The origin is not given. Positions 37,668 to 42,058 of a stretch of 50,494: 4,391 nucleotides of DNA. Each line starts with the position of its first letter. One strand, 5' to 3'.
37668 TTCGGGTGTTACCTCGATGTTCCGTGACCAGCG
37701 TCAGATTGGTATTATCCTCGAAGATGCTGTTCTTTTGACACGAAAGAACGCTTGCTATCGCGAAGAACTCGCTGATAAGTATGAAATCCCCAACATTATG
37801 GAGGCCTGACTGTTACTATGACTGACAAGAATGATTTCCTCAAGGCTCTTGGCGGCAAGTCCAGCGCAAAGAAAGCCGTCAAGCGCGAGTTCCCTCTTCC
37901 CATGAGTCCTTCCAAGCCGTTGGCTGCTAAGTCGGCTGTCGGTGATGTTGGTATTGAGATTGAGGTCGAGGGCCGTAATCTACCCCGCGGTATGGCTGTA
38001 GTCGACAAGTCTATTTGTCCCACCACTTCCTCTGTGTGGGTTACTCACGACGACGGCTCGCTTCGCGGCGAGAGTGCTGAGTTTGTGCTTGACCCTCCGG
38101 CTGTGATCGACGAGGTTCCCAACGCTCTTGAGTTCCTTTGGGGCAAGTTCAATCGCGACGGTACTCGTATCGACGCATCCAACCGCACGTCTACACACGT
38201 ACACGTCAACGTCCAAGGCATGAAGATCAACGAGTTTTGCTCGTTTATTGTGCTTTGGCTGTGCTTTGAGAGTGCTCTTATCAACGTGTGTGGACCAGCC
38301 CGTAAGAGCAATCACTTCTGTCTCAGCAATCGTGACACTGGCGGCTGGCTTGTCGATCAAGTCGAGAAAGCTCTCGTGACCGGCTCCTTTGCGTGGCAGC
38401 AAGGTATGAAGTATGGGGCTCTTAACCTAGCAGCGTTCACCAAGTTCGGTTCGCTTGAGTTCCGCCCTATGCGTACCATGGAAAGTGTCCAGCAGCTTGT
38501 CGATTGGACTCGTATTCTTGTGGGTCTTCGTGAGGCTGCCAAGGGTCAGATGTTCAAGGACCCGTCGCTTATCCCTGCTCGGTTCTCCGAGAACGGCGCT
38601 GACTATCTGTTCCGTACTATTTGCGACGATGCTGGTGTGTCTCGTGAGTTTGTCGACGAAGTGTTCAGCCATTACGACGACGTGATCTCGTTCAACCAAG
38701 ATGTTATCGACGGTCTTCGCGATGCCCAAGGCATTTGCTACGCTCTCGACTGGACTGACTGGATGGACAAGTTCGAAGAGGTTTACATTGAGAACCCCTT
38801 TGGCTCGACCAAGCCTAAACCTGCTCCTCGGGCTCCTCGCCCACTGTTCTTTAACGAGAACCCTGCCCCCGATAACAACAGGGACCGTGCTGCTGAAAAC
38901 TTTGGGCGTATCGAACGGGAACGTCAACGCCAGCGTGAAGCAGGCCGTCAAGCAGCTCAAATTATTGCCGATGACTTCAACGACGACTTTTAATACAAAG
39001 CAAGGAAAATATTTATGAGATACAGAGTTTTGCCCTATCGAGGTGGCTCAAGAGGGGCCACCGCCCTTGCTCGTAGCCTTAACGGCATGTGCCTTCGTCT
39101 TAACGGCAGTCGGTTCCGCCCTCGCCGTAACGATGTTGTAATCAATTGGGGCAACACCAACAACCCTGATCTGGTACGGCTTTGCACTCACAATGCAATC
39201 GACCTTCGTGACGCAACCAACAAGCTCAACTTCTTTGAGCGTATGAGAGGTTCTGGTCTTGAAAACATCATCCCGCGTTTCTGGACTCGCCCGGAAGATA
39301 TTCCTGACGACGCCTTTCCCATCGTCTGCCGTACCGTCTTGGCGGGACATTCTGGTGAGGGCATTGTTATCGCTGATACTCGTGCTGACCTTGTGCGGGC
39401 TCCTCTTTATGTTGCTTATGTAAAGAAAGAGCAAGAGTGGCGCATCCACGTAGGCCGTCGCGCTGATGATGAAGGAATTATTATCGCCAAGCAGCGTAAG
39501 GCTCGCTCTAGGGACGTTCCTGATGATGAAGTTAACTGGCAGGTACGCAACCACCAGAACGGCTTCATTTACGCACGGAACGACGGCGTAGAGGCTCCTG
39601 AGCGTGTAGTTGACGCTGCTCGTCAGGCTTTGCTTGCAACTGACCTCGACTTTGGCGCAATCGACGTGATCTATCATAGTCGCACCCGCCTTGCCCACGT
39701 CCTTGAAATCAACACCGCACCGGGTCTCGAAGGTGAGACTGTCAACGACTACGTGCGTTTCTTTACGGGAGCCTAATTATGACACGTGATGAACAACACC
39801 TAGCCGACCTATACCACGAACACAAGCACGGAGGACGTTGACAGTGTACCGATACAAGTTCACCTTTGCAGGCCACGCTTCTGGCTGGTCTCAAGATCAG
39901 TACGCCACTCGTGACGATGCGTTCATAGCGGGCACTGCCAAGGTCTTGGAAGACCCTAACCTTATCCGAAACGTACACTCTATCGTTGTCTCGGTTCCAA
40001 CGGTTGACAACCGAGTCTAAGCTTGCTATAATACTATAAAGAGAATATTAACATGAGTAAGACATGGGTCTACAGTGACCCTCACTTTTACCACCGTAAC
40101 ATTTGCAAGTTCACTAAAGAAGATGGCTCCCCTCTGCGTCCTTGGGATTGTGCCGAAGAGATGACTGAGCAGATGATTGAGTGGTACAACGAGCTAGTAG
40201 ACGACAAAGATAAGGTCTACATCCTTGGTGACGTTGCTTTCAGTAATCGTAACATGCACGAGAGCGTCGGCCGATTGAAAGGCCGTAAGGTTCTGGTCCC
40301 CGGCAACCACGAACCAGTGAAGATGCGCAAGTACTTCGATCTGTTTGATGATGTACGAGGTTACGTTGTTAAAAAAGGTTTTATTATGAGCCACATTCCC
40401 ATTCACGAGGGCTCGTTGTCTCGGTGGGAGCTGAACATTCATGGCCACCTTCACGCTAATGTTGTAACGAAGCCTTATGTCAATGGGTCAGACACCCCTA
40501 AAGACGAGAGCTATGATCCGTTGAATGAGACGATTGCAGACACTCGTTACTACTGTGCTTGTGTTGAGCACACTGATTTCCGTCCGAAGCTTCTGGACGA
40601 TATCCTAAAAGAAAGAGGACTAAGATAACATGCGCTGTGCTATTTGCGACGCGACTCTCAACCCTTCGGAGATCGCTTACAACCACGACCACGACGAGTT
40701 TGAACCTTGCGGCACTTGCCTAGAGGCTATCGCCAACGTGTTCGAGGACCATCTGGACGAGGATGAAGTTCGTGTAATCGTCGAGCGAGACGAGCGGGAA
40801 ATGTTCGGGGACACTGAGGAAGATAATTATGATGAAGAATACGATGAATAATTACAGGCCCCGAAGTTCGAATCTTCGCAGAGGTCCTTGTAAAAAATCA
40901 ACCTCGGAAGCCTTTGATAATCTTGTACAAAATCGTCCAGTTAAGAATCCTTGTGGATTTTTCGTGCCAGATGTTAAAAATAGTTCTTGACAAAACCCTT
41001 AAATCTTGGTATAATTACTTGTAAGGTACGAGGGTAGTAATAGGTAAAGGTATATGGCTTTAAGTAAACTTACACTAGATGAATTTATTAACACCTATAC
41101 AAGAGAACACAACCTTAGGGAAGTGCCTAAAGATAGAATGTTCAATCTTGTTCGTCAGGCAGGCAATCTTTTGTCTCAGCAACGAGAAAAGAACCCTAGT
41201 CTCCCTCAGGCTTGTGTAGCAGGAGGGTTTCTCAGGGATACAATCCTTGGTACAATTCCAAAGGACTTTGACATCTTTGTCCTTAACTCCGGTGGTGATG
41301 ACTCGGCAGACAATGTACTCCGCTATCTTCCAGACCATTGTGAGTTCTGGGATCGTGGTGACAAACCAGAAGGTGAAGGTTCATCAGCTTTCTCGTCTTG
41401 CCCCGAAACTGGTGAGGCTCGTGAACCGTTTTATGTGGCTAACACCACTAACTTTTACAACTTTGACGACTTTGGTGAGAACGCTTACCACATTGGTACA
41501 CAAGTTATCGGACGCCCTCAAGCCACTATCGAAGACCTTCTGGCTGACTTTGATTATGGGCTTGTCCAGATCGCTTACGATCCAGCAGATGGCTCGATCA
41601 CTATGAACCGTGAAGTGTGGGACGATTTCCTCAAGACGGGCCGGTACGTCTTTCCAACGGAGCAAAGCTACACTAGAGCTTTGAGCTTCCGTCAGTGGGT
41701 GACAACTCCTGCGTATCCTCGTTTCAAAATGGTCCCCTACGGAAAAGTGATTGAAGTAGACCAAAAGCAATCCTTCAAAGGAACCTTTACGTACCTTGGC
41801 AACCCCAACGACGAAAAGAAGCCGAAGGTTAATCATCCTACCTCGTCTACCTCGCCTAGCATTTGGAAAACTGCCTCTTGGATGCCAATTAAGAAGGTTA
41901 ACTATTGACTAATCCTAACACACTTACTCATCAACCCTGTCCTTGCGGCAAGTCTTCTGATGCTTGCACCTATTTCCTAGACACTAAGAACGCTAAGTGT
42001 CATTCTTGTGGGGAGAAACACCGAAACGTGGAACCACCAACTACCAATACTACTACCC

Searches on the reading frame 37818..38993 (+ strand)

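Call 13: search_protein_families(library=pfam, proteins=[window:37818-38993:+], max_evalue=0.01)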
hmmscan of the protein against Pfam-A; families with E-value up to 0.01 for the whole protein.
window:37818-38993:+ (391 aa): 1 family
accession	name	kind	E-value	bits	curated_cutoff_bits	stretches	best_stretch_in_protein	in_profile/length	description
PF12224.13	Amidoligase_2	-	0.00036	20.9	22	1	92-170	80-160/245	Putative amidoligase enzyme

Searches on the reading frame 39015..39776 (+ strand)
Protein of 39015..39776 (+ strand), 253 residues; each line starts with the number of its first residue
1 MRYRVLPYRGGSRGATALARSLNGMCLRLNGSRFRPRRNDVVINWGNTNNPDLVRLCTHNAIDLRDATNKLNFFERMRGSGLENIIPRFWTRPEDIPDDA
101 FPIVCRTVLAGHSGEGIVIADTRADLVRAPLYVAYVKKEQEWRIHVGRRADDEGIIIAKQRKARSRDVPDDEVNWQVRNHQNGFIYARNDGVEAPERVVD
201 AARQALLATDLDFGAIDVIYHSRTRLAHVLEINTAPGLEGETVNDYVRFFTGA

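Call 13: search_protein_families(library=pfam, proteins=[window:39015-39776:+], max_evalue=0.01)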
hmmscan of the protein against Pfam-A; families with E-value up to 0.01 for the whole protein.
window:39015-39776:+ (253 aa): 0 families

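Call 49: search_protein_families(library=pfam, proteins=[window:39015-39776:+], max_evalue=10)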
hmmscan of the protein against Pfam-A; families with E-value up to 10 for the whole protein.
window:39015-39776:+ (253 aa): 0 families

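Call 50: search_protein_families(library=ncbifam, proteins=[window:39015-39776:+], max_evalue=10)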
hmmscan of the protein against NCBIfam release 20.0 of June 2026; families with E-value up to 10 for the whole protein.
window:39015-39776:+ (253 aa): 3 families
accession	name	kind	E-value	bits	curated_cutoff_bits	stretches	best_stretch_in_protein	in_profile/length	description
NF040720.1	MptN_Meth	equivalog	0.0074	15.4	350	1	188-240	221-273/291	tetrahydromethanopterin:alpha-L-glutamate ligase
NF007764.0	PRK10446.1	equivalog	0.046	13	331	1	175-240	210-269/300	30S ribosomal protein S6--L-glutamate ligase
TIGR04187.1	GRASP_SAV_5884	subfamily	0.063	12.5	350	1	171-234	231-288/312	ATP-grasp ribosomal peptide maturase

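Call 55: find_related_loci(query=A1, collection=viral_contigs, flank=10000)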
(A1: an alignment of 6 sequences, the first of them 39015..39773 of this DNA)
Query A1 (253 aa) in viral_contigs; peptide patterns used: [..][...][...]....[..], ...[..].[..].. (x = any residue, [..] = any of these).
135 stretches matched a pattern; 115 encode a relative of the query (tblastn E <= 1e-3); the best 80 are kept; 80 distinct loci.
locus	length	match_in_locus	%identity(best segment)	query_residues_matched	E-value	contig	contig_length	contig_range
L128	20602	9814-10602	64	1-250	3e-100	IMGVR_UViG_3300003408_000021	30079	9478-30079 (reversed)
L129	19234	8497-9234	65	2-250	2e-99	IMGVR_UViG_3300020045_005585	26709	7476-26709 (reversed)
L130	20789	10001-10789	63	1-250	2e-99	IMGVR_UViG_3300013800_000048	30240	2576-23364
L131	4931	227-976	60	2-253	1e-95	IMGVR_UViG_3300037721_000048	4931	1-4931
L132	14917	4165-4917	59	2-252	3e-93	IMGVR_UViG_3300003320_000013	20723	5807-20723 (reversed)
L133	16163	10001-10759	56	1-252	8e-91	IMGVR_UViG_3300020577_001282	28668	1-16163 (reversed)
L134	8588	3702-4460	56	1-252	2e-90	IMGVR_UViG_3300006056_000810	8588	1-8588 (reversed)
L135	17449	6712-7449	58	1-250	3e-89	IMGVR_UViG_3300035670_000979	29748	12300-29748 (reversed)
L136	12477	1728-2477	56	2-252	1e-88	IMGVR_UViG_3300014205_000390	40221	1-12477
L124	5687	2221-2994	59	1-250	5e-88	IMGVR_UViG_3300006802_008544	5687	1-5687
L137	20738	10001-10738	58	1-250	7e-86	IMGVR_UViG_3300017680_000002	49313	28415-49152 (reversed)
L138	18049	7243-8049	52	1-250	4e-85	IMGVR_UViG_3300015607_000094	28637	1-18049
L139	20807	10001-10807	52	1-250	4e-85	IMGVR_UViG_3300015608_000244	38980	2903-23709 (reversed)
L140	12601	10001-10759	52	1-252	9e-84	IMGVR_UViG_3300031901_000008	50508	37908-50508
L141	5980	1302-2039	52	1-250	1e-83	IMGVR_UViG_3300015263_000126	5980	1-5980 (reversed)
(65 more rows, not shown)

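Call 78: find_related_loci(query=A1, collection=genome_contigs, flank=10000)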
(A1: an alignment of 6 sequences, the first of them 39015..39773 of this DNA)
Query A1 (253 aa) in genome_contigs; peptide patterns used: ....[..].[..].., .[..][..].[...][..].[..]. (x = any residue, [..] = any of these).
31 stretches matched a pattern; 5 encode a relative of the query (tblastn E <= 1e-3); 5 distinct loci.
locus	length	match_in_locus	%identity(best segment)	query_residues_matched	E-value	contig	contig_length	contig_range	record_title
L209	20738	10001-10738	54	2-252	2e-85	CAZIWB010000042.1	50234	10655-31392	MAG TPA_asm: uncultured Cellvibrionaceae bacterium isolate SRP193066_co1_141 genome assembly, contig: NODE_774_length_50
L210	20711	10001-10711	57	5-250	1e-76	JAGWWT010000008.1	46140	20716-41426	MAG: Patescibacteria group bacterium isolate REEB45 contig-150_808, whole genome shotgun sequence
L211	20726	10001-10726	53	1-252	5e-76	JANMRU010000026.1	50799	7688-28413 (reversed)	MAG: Pseudanabaena sp. SOY_30_concoct_251 SOY_30_k141_4419492, whole genome shotgun sequence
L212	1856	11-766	47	1-250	1e-64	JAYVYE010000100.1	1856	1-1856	MAG: Candidatus Microsaccharimonas sp. isolate GL85_UP_concoct_164 GL85_UP_concoct_164_99, whole genome shotgun sequence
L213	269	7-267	50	87-175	2e-23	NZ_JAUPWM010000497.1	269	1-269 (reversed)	Streptomyces sp. P9(2023) NODE_2892_length_269_cov_0.770833, whole genome shotgun sequence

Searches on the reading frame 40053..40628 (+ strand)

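Call 13: search_protein_families(library=pfam, proteins=[window:40053-40628:+], max_evalue=0.01)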
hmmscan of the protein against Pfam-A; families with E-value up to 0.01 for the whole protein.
window:40053-40628:+ (191 aa): 1 family
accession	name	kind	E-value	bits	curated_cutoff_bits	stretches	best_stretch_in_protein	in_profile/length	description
PF00149.33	Metallophos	-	6.3e-06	27.2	21.5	1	3-151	2-131/191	Calcineurin-like phosphoesterase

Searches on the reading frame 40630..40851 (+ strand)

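Call 19: search_protein_families(library=pfam, proteins=[window:40630-40851:+], max_evalue=0.05)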
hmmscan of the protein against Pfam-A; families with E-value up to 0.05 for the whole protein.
window:40630-40851:+ (73 aa): 2 families
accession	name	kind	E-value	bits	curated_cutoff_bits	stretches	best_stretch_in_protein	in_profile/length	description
PF08190.17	PIH1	-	0.0019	18.2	24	1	2-50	95-145/166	PIH1 N-terminal domain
PF13459.11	Fer4_15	-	0.011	16.9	22.4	1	20-71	4-56/66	4Fe-4S single cluster domain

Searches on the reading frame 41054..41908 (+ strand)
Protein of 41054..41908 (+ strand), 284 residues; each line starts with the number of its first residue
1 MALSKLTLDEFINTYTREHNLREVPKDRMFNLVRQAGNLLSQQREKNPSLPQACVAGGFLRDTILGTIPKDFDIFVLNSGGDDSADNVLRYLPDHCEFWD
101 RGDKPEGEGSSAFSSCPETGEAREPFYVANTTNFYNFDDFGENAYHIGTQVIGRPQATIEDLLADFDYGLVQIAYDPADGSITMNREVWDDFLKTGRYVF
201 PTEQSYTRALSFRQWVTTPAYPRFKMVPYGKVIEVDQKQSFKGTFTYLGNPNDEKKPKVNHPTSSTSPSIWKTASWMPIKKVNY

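Call 13: search_protein_families(library=pfam, proteins=[window:41054-41908:+], max_evalue=0.01)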
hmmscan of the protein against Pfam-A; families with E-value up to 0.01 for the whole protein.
window:41054-41908:+ (284 aa): 0 families

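Call 49: search_protein_families(library=pfam, proteins=[window:41054-41908:+], max_evalue=10)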
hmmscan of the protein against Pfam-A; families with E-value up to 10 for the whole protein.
window:41054-41908:+ (284 aa): 1 family
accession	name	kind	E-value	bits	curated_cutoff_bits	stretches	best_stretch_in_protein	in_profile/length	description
PF01743.26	PolyA_pol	-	0.011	16.5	23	1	55-83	3-30/126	Poly A polymerase head domain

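Call 50: search_protein_families(library=ncbifam, proteins=[window:41054-41908:+], max_evalue=10)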
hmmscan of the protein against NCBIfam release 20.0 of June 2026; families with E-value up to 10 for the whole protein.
window:41054-41908:+ (284 aa): 2 families
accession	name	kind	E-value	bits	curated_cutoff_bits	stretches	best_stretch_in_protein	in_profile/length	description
TIGR01942.1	pcnB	subfamily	0.0042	16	305.65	1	52-74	31-53/425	polynucleotide adenylyltransferase PcnB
NF008634.1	PRK11623.1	equivalog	0.2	10.2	702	1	52-75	62-85/469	polynucleotide adenylyltransferase PcnB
